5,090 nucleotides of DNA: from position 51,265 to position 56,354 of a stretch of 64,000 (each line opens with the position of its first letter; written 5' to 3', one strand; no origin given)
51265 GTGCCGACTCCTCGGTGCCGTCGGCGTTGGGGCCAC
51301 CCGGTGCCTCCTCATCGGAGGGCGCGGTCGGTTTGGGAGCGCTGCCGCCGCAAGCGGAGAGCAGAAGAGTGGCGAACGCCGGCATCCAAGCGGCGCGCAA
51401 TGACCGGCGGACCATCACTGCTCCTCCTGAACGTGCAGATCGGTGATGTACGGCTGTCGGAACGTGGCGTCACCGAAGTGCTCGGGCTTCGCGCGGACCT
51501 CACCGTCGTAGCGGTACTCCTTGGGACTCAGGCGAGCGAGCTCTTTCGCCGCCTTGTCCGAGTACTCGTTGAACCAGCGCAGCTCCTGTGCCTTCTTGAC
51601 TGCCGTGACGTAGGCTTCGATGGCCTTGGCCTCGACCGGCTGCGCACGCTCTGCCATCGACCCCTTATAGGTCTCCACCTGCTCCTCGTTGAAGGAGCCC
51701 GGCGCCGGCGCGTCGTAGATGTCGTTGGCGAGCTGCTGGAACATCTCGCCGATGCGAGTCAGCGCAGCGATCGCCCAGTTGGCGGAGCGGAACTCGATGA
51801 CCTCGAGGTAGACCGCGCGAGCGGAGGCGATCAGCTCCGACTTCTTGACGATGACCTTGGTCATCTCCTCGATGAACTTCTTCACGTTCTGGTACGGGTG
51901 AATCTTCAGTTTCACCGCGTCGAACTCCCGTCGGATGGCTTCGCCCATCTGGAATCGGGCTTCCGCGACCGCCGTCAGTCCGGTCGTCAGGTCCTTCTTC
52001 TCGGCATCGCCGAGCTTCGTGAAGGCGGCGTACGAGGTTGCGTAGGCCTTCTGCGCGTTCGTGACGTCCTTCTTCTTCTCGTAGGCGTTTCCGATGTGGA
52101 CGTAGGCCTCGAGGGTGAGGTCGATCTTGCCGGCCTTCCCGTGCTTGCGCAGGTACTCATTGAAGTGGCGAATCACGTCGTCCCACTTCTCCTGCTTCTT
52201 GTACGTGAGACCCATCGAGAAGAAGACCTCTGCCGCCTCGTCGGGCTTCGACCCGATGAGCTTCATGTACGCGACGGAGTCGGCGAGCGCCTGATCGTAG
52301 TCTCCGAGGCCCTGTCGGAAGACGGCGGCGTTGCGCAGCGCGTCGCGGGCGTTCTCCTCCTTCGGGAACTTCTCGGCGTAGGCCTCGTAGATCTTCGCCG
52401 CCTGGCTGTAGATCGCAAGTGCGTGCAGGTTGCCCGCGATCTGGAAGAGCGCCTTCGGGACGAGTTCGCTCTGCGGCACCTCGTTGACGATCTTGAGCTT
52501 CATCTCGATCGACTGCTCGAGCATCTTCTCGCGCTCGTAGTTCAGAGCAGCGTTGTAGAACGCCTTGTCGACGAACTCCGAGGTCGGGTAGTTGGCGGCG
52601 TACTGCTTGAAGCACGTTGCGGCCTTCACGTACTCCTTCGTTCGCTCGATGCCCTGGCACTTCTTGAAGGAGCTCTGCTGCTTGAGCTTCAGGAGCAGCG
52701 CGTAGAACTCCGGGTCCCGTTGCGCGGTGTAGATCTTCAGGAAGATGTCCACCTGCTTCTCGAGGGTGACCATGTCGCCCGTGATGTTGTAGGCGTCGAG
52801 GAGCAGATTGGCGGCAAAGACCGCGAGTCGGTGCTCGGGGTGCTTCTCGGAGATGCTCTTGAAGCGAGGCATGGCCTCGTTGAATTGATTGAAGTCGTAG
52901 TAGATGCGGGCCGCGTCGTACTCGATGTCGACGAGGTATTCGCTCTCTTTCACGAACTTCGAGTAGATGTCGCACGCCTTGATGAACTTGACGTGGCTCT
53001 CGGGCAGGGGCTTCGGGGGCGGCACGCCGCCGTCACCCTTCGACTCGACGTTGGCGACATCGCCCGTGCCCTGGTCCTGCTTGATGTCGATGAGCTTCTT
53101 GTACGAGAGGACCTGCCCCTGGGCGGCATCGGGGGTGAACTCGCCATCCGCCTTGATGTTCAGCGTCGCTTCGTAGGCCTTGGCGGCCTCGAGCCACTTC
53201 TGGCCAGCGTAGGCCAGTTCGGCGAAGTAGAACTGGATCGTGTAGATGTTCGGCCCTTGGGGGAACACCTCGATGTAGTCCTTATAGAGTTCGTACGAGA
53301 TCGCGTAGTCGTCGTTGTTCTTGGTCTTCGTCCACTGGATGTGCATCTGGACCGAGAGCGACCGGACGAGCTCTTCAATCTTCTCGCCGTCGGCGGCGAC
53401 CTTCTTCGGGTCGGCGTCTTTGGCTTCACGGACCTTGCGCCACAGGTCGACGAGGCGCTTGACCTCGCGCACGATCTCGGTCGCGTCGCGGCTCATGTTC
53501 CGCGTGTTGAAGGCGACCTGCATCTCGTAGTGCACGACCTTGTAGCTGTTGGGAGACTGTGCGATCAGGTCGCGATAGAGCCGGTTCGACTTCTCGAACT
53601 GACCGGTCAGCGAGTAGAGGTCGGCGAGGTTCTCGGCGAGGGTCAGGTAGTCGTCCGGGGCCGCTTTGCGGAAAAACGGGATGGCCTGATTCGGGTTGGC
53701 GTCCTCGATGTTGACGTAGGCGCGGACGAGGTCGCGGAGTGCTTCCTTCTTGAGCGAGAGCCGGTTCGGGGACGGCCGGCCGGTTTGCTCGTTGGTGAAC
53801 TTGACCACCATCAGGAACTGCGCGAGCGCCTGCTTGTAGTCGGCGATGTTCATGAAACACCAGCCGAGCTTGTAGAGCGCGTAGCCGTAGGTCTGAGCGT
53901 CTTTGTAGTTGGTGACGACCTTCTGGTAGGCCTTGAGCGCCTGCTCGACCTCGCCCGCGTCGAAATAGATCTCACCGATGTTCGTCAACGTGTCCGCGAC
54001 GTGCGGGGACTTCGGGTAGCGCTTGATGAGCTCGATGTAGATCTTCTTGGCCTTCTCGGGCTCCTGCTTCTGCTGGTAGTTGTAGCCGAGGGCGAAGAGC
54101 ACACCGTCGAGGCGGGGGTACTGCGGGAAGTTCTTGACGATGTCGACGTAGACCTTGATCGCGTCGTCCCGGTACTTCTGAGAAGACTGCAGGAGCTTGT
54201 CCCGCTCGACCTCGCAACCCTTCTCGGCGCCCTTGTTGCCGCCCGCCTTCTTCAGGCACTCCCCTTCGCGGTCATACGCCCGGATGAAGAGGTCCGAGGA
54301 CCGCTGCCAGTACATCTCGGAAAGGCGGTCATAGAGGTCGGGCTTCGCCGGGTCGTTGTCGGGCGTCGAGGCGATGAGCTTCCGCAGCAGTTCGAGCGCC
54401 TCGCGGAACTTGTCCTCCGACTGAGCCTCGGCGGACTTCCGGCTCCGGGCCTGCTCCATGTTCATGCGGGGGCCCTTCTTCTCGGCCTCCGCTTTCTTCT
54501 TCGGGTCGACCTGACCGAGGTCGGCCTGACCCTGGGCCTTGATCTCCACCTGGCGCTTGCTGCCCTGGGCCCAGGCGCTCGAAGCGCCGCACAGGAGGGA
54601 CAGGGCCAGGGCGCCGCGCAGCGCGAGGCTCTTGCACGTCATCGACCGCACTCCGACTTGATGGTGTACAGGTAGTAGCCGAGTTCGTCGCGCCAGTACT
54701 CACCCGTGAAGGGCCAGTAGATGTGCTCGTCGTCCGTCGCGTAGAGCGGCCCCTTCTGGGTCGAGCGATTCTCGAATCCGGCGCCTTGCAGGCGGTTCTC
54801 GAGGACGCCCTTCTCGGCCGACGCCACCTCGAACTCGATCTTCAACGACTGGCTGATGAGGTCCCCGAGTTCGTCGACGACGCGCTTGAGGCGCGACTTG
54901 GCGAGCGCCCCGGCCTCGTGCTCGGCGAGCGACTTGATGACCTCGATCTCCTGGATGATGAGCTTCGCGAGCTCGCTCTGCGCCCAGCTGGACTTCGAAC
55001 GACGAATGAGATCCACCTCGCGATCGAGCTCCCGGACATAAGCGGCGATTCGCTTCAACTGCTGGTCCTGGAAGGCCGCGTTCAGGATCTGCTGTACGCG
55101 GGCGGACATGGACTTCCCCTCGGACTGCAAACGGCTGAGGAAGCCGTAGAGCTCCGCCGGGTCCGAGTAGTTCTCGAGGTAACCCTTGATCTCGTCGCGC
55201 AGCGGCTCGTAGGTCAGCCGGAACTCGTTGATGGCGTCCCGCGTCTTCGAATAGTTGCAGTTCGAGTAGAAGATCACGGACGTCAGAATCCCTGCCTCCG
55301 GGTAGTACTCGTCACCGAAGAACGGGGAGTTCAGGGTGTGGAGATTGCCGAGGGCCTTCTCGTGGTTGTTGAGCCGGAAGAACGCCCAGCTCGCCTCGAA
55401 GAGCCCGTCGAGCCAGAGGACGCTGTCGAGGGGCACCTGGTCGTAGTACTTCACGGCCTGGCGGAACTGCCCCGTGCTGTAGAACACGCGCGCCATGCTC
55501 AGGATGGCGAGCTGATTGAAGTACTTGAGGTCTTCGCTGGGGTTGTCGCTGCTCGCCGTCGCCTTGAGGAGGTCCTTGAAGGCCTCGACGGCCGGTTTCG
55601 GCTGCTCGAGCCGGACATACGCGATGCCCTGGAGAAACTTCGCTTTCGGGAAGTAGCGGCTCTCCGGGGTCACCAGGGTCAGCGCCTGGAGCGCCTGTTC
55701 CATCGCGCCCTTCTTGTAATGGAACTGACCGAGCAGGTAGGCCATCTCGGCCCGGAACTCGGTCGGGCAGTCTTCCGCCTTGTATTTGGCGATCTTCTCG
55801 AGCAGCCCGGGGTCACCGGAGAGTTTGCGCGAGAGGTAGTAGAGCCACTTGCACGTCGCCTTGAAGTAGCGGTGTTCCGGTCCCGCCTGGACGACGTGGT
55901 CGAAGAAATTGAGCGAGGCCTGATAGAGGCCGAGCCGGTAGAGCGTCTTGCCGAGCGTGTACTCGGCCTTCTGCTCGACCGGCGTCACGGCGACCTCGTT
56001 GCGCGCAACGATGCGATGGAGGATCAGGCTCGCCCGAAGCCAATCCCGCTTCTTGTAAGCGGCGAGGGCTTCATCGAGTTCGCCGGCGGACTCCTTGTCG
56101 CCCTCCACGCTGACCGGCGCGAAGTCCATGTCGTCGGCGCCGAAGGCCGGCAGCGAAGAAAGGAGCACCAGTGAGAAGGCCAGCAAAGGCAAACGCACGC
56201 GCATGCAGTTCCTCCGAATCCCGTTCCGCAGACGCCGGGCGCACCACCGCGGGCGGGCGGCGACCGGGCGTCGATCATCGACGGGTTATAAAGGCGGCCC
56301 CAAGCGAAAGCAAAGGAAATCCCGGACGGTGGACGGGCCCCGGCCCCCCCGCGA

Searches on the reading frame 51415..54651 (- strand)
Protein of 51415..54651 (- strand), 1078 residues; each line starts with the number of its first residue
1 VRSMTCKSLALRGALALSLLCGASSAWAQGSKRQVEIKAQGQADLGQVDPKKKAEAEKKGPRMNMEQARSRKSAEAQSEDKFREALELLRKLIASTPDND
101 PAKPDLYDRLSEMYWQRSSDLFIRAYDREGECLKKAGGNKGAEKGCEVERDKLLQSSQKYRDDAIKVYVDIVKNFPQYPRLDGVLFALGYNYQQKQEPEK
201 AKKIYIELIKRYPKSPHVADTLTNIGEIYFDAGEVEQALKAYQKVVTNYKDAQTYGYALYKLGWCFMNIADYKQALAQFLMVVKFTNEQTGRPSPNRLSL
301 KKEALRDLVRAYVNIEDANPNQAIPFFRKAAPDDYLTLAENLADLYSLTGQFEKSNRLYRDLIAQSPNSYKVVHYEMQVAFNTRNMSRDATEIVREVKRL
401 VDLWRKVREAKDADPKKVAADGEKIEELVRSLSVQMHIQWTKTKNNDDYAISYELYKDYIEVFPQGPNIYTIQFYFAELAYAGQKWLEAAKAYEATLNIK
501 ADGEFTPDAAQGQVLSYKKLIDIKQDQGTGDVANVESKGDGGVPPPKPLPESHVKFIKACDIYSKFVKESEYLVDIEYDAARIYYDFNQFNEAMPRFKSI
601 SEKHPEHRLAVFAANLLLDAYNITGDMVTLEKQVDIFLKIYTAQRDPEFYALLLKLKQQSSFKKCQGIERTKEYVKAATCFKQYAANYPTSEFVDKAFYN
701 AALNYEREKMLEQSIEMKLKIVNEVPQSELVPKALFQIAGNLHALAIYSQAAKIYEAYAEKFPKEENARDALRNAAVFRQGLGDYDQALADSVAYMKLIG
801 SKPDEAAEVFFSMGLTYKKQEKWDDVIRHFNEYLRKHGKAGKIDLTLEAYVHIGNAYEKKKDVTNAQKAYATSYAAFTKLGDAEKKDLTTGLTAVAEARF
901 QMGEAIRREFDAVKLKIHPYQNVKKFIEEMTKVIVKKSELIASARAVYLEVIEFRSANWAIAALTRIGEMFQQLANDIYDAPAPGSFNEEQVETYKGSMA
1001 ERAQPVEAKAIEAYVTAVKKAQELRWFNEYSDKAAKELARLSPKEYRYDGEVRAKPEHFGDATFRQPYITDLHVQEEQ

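Call 11: search_protein_families(library=pfam, proteins=[window:51415-54651:-], max_evalue=0.001)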
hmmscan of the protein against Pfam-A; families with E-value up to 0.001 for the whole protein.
window:51415-54651:- (1078 aa): 12 families
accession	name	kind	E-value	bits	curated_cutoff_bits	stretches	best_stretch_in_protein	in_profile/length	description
PF13174.12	TPR_6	-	4.6e-28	96.3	26.3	1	184-215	2-33/33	Tetratricopeptide repeat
PF13424.12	TPR_12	-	2.1e-22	79.5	30.1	1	187-250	8-76/77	Tetratricopeptide repeat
PF13428.12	TPR_14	-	1.3e-18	66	23.5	0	185-218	4-37/44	Tetratricopeptide repeat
PF07719.23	TPR_2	-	1.5e-14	53.3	27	0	219-248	1-30/34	Tetratricopeptide repeat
PF13432.12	TPR_16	-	1.4e-13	51.5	32.7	1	186-251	1-63/65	Tetratricopeptide repeat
PF14559.12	TPR_19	-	7.6e-13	49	25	0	316-369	3-58/68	Tetratricopeptide repeat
PF13181.12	TPR_8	-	1.9e-09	37.4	25.7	0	219-247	1-29/34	Tetratricopeptide repeat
PF00515.34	TPR_1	-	4.1e-09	36.3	27.8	1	219-246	1-28/34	Tetratricopeptide repeat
PF13176.12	TPR_7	-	3e-08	33.6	27.9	0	221-245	1-25/36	Tetratricopeptide repeat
PF13525.12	YfiO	-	1.6e-06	28.5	25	1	578-709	9-139/203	Outer membrane lipoprotein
PF13374.12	TPR_10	-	0.00018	21.8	27.5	0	218-246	1-29/42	Tetratricopeptide repeat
PF24575.1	TPR_Slam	-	0.00058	20.7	35.2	0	74-106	55-87/104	Surface lipoprotein assembly modifier, N-terminal TPR repeats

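Call 67: search_protein_families(library=ncbifam, proteins=[window:51415-54651:-], max_evalue=0.001)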
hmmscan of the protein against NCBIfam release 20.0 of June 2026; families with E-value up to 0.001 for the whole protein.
window:51415-54651:- (1078 aa): 10 families
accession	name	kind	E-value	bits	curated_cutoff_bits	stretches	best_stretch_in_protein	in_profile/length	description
TIGR02795.1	tol_pal_ybgF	equivalog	8e-39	132.9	90.1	3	659-771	3-115/119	tol-pal system protein YbgF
TIGR03302.1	OM_YfiO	subfamily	7.2e-18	64.9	81.4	3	184-269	35-120/239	outer membrane protein assembly factor BamD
NF052312.1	T9SS_PorW_SprE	equivalog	5.7e-11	41.8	250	1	154-316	225-386/716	type IX secretion system periplasmic lipoprotein PorW/SprE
NF008068.0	PRK10803.1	equivalog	1.2e-10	41.9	383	1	154-254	152-252/263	cell division protein CpoB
NF053520.1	HK_Porph_FimS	equivalog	6e-08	31.4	600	1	748-875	67-192/618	sensor histidine kinase FimS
NF052415.1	T3SS_chap_SctY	equivalog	3e-05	24.5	70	0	184-248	8-69/106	type III secretion apparatus assembly chaperone SctY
NF033762.1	social_mot_Tgl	equivalog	6.8e-05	22.3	225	1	198-279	82-159/252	social motility TPR repeat lipoprotein Tgl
NF033920.0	C39_PA2778_fam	equivalog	9.8e-05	21.9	150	0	160-246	171-251/255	PA2778 family cysteine peptidase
NF047507.1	TPR_BatC_Lepto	exception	0.00023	20.7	175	0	818-880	69-129/214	TPR repeat-containing protein BatC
TIGR02521.1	type_IV_pilW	equivalog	0.00085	18.9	154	1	182-285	65-164/234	type IV pilus biogenesis/stability protein PilW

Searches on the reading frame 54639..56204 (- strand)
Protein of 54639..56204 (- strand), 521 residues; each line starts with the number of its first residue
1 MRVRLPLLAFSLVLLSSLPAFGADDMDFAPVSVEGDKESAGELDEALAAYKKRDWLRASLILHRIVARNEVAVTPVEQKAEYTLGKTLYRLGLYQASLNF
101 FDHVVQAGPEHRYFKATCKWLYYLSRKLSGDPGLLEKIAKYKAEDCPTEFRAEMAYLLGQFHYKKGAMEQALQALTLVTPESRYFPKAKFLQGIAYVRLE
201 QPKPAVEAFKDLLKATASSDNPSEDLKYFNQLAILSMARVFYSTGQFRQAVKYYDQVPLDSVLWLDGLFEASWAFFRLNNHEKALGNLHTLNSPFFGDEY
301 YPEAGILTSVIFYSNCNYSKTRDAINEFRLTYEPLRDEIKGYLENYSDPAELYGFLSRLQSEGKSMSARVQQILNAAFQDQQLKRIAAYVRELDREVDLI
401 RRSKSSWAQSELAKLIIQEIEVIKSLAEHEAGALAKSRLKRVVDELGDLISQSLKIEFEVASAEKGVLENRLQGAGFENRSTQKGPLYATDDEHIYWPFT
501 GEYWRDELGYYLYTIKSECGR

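Call 11: search_protein_families(library=pfam, proteins=[window:54639-56204:-], max_evalue=0.001)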
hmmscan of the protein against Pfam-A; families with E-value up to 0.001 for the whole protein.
window:54639-56204:- (521 aa): 11 families
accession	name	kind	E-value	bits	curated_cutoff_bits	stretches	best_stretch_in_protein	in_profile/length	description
PF13432.12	TPR_16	-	3.4e-11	43.8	32.7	0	43-109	1-62/65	Tetratricopeptide repeat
PF07719.23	TPR_2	-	2e-10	40.4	27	0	82-111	5-34/34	Tetratricopeptide repeat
PF00515.34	TPR_1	-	4.2e-09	36.3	27.8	0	237-256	7-26/34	Tetratricopeptide repeat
PF13174.12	TPR_6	-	1.9e-07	31.7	26.3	0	233-257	2-26/33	Tetratricopeptide repeat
PF13181.12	TPR_8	-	7.9e-07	29.2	25.7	0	152-176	1-25/34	Tetratricopeptide repeat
PF14559.12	TPR_19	-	9.2e-07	29.5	25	0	223-260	23-54/68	Tetratricopeptide repeat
PF13428.12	TPR_14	-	9.1e-06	26.3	23.5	0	234-264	4-38/44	Tetratricopeptide repeat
PF12895.13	ANAPC3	-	1.2e-05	26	27.2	0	152-209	23-79/82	Anaphase-promoting complex, cyclosome, subunit 3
PF13176.12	TPR_7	-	2.1e-05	24.7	27.9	0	233-256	1-24/36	Tetratricopeptide repeat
PF13424.12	TPR_12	-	0.00054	20.5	30.1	0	236-256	50-70/77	Tetratricopeptide repeat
PF17004.11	SRP_TPR_like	-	0.00067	20.2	35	0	243-321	26-86/109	Putative TPR-like repeat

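Call 67: search_protein_families(library=ncbifam, proteins=[window:54639-56204:-], max_evalue=0.001)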
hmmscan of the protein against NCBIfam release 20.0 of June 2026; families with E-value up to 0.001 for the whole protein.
window:54639-56204:- (521 aa): 7 families
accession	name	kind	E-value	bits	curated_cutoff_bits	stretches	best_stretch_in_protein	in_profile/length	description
NF033756.1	gliding_GltC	equivalog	5.5e-125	418.5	450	1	18-519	96-619/622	adventurous gliding motility protein GltC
TIGR02795.1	tol_pal_ybgF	equivalog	2.2e-08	34.7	90.1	1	180-257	33-102/119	tol-pal system protein YbgF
NF040959.1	MamA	equivalog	1.2e-07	31.4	200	0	152-215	37-100/204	magnetosome protein MamA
TIGR02917.1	PEP_TPR_lipo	equivalog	4.8e-05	21.4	312.2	0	153-219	262-328/899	XrtA/PEP-CTERM system TPR-repeat protein PrsT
NF047507.1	TPR_BatC_Lepto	exception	5.3e-05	22.8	175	0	141-230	53-140/214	TPR repeat-containing protein BatC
TIGR03302.1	OM_YfiO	subfamily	0.00022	20.8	81.4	0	144-213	25-97/239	outer membrane protein assembly factor BamD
NF052312.1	T9SS_PorW_SprE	equivalog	0.00027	19.7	250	1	84-255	110-277/716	type IX secretion system periplasmic lipoprotein PorW/SprE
